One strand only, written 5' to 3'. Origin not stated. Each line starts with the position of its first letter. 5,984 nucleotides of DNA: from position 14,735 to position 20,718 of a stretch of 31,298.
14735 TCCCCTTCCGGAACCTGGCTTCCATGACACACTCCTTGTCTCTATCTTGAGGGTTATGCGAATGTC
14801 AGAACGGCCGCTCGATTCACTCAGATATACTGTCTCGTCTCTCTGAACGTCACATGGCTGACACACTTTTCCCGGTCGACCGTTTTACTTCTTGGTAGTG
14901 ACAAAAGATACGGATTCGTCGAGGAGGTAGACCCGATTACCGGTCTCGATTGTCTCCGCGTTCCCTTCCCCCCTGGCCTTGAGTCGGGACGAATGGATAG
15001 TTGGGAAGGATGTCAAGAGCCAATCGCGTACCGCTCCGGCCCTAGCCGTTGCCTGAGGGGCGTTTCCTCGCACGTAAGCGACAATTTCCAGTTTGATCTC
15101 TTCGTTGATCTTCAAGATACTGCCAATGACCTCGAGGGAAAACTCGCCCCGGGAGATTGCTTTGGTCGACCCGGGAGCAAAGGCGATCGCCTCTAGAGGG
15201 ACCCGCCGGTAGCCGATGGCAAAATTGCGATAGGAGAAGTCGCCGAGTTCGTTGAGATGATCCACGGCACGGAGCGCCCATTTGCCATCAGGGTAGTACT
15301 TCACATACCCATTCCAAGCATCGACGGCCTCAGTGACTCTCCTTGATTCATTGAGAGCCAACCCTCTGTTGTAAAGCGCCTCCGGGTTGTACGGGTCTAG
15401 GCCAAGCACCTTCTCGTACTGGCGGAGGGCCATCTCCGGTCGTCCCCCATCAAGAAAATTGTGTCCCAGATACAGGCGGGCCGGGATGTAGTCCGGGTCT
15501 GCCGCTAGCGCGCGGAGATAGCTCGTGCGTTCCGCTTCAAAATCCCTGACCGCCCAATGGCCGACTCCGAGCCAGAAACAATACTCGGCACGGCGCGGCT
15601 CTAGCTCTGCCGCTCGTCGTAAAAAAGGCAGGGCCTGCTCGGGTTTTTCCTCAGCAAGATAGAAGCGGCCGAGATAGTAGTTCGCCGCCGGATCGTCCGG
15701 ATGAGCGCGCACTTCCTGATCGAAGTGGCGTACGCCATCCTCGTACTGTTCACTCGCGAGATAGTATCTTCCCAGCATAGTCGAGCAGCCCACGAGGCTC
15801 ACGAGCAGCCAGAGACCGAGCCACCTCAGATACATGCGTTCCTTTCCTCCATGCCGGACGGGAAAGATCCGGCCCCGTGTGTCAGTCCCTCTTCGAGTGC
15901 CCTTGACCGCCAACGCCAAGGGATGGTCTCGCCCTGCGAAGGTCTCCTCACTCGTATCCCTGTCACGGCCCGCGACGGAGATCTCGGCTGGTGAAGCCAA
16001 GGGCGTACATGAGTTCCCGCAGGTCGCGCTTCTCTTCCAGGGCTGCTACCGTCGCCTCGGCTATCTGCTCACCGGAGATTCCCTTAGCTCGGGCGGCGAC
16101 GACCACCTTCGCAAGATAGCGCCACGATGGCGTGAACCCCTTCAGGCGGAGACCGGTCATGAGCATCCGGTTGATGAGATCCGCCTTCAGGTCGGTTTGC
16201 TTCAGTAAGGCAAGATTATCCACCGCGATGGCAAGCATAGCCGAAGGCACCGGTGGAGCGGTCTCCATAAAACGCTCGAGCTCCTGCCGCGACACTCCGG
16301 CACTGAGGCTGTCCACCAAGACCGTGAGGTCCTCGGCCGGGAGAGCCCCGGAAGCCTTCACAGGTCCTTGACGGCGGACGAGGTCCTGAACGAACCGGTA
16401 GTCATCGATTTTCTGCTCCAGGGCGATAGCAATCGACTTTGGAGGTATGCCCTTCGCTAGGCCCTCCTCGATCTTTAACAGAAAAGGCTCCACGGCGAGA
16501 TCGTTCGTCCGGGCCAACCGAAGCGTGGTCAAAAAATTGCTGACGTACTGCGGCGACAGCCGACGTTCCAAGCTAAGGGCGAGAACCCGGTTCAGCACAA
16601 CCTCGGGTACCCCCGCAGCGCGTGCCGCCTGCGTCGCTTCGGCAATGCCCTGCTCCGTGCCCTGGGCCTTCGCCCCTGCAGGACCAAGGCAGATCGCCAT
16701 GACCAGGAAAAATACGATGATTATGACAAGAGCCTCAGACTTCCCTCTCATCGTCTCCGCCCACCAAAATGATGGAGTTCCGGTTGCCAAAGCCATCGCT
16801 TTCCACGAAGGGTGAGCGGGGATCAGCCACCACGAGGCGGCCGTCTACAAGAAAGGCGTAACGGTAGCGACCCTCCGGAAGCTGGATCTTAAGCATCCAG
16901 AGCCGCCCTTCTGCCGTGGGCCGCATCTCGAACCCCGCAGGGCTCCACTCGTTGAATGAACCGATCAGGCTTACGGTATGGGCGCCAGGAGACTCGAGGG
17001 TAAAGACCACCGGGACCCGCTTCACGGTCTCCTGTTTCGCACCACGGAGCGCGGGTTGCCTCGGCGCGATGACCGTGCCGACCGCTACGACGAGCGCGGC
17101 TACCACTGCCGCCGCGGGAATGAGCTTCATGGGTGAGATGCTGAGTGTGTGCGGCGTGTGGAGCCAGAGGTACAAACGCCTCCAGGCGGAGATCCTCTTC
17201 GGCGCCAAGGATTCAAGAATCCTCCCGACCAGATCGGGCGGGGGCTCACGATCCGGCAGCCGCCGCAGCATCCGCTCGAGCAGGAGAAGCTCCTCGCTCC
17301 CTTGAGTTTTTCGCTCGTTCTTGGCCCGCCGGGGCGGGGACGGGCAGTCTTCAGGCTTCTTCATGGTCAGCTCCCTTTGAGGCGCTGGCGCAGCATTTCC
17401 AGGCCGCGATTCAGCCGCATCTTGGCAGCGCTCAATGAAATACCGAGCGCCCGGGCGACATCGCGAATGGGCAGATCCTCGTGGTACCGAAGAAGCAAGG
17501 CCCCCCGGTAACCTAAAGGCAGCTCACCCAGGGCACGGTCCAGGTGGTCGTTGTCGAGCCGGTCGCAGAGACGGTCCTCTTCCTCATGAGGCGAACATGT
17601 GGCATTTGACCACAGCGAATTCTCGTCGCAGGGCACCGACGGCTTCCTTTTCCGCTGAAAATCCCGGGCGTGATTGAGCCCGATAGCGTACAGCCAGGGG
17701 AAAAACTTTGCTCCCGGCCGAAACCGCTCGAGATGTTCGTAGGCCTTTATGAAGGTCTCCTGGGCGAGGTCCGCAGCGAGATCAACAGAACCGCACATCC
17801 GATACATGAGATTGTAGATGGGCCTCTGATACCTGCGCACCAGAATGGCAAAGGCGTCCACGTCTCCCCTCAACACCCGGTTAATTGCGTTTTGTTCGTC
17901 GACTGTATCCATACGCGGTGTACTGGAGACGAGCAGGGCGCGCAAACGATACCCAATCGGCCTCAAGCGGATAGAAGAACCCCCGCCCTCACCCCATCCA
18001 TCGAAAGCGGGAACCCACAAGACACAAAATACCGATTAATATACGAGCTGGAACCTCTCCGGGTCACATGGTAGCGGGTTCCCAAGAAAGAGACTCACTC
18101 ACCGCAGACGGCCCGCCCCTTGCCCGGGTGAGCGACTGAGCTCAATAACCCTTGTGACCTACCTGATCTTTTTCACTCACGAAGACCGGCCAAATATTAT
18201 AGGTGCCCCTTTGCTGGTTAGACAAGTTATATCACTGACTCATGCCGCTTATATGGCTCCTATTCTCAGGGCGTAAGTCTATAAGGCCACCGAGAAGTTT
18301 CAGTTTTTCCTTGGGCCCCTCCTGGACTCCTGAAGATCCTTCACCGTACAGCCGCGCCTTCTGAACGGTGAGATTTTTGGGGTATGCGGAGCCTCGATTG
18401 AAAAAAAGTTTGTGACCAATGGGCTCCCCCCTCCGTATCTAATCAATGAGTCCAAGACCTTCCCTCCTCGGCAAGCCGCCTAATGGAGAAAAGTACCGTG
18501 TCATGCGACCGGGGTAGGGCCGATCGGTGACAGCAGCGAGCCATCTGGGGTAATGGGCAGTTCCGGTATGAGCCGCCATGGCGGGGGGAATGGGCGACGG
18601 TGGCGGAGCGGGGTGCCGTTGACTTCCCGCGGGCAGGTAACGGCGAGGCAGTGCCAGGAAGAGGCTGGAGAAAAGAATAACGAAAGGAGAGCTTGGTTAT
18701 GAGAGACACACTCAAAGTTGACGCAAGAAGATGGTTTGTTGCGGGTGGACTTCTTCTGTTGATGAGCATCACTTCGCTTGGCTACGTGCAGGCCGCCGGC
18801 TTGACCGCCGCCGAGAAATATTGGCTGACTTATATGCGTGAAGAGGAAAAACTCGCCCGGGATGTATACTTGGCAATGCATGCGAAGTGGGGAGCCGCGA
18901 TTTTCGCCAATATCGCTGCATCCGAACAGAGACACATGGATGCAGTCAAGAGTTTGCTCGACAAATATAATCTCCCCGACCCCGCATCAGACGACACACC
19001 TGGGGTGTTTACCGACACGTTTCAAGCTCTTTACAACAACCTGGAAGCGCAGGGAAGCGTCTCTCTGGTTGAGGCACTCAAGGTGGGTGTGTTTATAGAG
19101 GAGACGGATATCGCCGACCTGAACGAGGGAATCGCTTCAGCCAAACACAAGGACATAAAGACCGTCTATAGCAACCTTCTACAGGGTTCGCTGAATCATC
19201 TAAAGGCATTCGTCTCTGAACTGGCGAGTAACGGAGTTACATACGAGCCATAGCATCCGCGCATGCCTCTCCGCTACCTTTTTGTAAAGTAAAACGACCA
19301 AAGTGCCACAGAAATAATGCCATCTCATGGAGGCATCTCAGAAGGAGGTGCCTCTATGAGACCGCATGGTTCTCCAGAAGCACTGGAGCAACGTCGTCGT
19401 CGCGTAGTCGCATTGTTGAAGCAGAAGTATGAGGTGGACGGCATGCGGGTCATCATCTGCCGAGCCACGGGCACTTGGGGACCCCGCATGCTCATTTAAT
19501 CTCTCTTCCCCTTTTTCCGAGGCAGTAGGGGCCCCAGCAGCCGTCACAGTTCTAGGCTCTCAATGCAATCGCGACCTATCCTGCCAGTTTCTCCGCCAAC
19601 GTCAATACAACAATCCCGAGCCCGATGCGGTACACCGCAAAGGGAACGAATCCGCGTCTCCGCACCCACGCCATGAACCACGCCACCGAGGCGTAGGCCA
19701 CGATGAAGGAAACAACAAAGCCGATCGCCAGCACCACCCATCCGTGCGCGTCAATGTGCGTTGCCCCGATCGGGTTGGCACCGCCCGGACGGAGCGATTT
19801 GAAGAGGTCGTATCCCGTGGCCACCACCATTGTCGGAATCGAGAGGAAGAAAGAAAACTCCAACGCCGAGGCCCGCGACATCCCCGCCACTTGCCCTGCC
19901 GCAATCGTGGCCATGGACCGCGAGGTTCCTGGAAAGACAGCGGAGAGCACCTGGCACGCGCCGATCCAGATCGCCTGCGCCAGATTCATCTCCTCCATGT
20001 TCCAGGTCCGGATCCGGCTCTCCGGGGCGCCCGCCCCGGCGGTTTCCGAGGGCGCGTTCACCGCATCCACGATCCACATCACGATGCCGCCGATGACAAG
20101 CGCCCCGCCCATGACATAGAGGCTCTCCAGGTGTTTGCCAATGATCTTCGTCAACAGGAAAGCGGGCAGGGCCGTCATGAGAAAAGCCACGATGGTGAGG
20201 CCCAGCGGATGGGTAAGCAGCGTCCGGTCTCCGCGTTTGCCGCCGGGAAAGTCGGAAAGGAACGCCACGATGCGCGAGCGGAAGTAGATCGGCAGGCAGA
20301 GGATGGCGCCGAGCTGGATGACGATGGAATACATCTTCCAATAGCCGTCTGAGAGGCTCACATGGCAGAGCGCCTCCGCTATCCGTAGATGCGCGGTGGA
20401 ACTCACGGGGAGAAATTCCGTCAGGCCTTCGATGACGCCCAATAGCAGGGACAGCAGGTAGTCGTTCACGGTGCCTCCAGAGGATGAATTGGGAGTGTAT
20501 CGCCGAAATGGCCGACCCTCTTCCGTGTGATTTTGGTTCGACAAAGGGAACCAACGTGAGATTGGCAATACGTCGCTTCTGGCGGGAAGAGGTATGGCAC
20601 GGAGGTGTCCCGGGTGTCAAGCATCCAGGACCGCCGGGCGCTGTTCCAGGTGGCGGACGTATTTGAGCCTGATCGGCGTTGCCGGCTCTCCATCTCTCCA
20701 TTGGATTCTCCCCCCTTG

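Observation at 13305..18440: An ECF sigma regulon readable from the DNA: four copies of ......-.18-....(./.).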

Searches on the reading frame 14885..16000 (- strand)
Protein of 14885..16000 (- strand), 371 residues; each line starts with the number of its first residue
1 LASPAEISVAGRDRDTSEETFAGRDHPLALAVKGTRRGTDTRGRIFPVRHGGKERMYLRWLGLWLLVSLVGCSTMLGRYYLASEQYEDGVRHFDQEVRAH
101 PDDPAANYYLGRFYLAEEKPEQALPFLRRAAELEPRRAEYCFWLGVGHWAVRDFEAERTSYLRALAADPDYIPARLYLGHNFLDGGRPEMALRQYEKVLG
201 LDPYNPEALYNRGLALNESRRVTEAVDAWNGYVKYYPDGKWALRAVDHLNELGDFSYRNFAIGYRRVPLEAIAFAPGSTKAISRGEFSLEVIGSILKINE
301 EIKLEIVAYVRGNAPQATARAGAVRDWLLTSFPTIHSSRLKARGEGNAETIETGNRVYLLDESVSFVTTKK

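Call 8: search_protein_families(library=pfam, proteins=[window:14885-16000:-], max_evalue=0.01)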
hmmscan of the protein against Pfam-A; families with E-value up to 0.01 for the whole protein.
window:14885-16000:- (371 aa): 18 families
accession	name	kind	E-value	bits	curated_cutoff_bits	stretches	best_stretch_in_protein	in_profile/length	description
PF13432.12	TPR_16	-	6.7e-21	74.8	32.7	3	75-132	2-59/65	Tetratricopeptide repeat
PF07719.23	TPR_2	-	7.6e-14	51.1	27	1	105-136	2-33/34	Tetratricopeptide repeat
PF13428.12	TPR_14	-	5.6e-13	48.6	23.5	2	104-145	1-42/44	Tetratricopeptide repeat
PF13431.12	TPR_17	-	9.9e-13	47.7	24.4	1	195-226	2-33/34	Tetratricopeptide repeat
PF14559.12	TPR_19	-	2.5e-12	47.3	25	2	81-140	2-61/68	Tetratricopeptide repeat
PF13414.12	TPR_11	-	4.7e-11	42.6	26.8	1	179-216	1-38/42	TPR repeat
PF00515.34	TPR_1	-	7.6e-11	41.8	27.8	0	106-135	3-32/34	Tetratricopeptide repeat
PF13181.12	TPR_8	-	3.3e-10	39.7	25.7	0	107-135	4-32/34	Tetratricopeptide repeat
PF13174.12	TPR_6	-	9.9e-08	32.6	26.3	1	207-238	1-32/33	Tetratricopeptide repeat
PF13424.12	TPR_12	-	7.4e-07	29.7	30.1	1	66-133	6-74/77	Tetratricopeptide repeat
PF14561.12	TPR_20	-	1e-05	26.2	25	0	90-125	8-43/90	Tetratricopeptide repeat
PF13371.12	TPR_9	-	1.6e-05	25.2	35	0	189-243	12-66/73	Tetratricopeptide repeat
PF12895.13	ANAPC3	-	7.2e-05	23.4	27.2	0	99-140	18-58/82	Anaphase-promoting complex, cyclosome, subunit 3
PF23914.1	TPR_CcmH_CycH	-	0.00012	22.4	42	0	96-139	42-85/158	Cytochrome c-type biogenesis protein H TPR domain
PF13176.12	TPR_7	-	0.00012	22.3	27.9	0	110-136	5-31/36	Tetratricopeptide repeat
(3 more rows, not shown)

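Call 30: search_protein_families(library=ncbifam, proteins=[window:14885-16000:-], max_evalue=0.01)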
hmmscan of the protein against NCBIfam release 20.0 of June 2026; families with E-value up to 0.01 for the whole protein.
window:14885-16000:- (371 aa): 17 families
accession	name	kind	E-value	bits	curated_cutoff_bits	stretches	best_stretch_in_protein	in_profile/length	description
NF040959.1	MamA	equivalog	3.9e-13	49.3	200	1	76-172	77-173/204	magnetosome protein MamA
TIGR02917.1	PEP_TPR_lipo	equivalog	1.2e-12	46.5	312.2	2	74-136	367-429/899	XrtA/PEP-CTERM system TPR-repeat protein PrsT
TIGR02521.1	type_IV_pilW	equivalog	1.3e-09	38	154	2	144-226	37-119/234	type IV pilus biogenesis/stability protein PilW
NF053607.1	CHU_0125_OmpA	equivalog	6.1e-09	34.9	620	2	63-161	10-110/639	CHU_0125 family OmpA-like outer membrane integrity protein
NF052415.1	T3SS_chap_SctY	equivalog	1.3e-07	32.1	70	1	76-155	12-94/106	type III secretion apparatus assembly chaperone SctY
TIGR02552.1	LcrH_SycD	equivalog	5.3e-07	29.4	104.8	1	76-140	58-122/136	SycD/LcrH family type III secretion system chaperone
TIGR02795.1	tol_pal_ybgF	equivalog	1.2e-06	29.1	90.1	0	192-242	25-75/119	tol-pal system protein YbgF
NF033920.0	C39_PA2778_fam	equivalog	1.9e-06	27.5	150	0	153-230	171-248/255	PA2778 family cysteine peptidase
NF008391.2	PRK11189.1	equivalog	2.6e-06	27.1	250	1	157-232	84-159/297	lipoprotein NlpI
NF033762.1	social_mot_Tgl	equivalog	9.4e-05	21.9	225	1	122-201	49-129/252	social motility TPR repeat lipoprotein Tgl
NF033758.1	gliding_GltE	equivalog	0.00013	21.1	225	1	101-233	219-352/411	adventurous gliding motility TPR repeat lipoprotein GltE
NF008757.0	PRK11788.1-5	equivalog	0.00079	18.7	363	1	75-250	112-293/388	lipopolysaccharide assembly protein LapB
TIGR00540.1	TPR_hemY_coli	hypoth_equivalog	0.002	17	142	1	84-140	306-361/385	heme biosynthesis-associated TPR protein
NF047507.1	TPR_BatC_Lepto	exception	0.0022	17.5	175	0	79-178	40-136/214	TPR repeat-containing protein BatC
NF008520.0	PRK11447.1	equivalog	0.0069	14.2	858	0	86-215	285-426/1157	cellulose synthase complex outer membrane protein BcsC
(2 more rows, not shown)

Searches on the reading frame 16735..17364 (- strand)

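Call 8: search_protein_families(library=pfam, proteins=[window:16735-17364:-], max_evalue=0.01)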
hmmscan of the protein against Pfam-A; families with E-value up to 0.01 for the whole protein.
window:16735-17364:- (209 aa): 2 families
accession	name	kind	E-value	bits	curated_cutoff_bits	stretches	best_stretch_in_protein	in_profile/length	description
PF16561.11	AMPK1_CBM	-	1.8e-11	44.5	26.8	1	117-203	1-81/85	Glycogen recognition site of AMP-activated protein kinase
PF02922.24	CBM_48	-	2.3e-07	31.5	22.4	1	118-182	12-81/83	Carbohydrate-binding module 48 (Isoamylase N-terminal domain)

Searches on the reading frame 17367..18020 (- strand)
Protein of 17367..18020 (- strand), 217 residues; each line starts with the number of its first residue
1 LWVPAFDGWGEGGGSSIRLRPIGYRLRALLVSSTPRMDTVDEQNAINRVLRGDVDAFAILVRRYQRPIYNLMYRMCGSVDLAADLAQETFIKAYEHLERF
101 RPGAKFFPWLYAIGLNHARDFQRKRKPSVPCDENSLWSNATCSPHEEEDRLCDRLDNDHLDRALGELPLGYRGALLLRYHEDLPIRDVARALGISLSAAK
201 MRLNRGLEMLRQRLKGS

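Call 8: search_protein_families(library=pfam, proteins=[window:17367-18020:-], max_evalue=0.01)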
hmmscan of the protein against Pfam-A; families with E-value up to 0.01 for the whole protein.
window:17367-18020:- (217 aa): 4 families
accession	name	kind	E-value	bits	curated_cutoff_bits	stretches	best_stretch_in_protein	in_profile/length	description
PF04542.20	Sigma70_r2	-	2.6e-17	62.8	24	1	60-126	1-69/71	Sigma-70 region 2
PF08281.18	Sigma70_r4_2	-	2.4e-11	43.6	25.7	1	160-210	4-54/54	Sigma-70, region 4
PF04545.22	Sigma70_r4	-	1.4e-07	31.3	24.1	1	163-212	1-50/50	Sigma-70, region 4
PF13412.12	HTH_24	-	0.0098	15.9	21.9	0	177-205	12-40/48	Winged helix-turn-helix DNA-binding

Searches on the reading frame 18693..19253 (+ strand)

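Call 8: search_protein_families(library=pfam, proteins=[window:18693-19253:+], max_evalue=0.01)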
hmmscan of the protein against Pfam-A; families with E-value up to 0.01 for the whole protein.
window:18693-19253:+ (186 aa): 1 family
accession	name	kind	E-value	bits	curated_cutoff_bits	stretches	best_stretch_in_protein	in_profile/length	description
PF09968.15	DUF2202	-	1.9e-52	177.8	22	1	41-186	1-147/162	Uncharacterized protein domain (DUF2202)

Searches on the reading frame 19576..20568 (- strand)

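Call 68: search_protein_families(library=pfam, proteins=[window:19576-20568:-], max_evalue=0.001)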
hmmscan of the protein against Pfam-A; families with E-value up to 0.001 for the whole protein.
window:19576-20568:- (330 aa): 1 family
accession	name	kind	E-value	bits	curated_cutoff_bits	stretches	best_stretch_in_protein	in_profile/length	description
PF02673.24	BacA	-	1.7e-69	234.8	33.4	1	41-320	2-257/257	Bacitracin resistance protein BacA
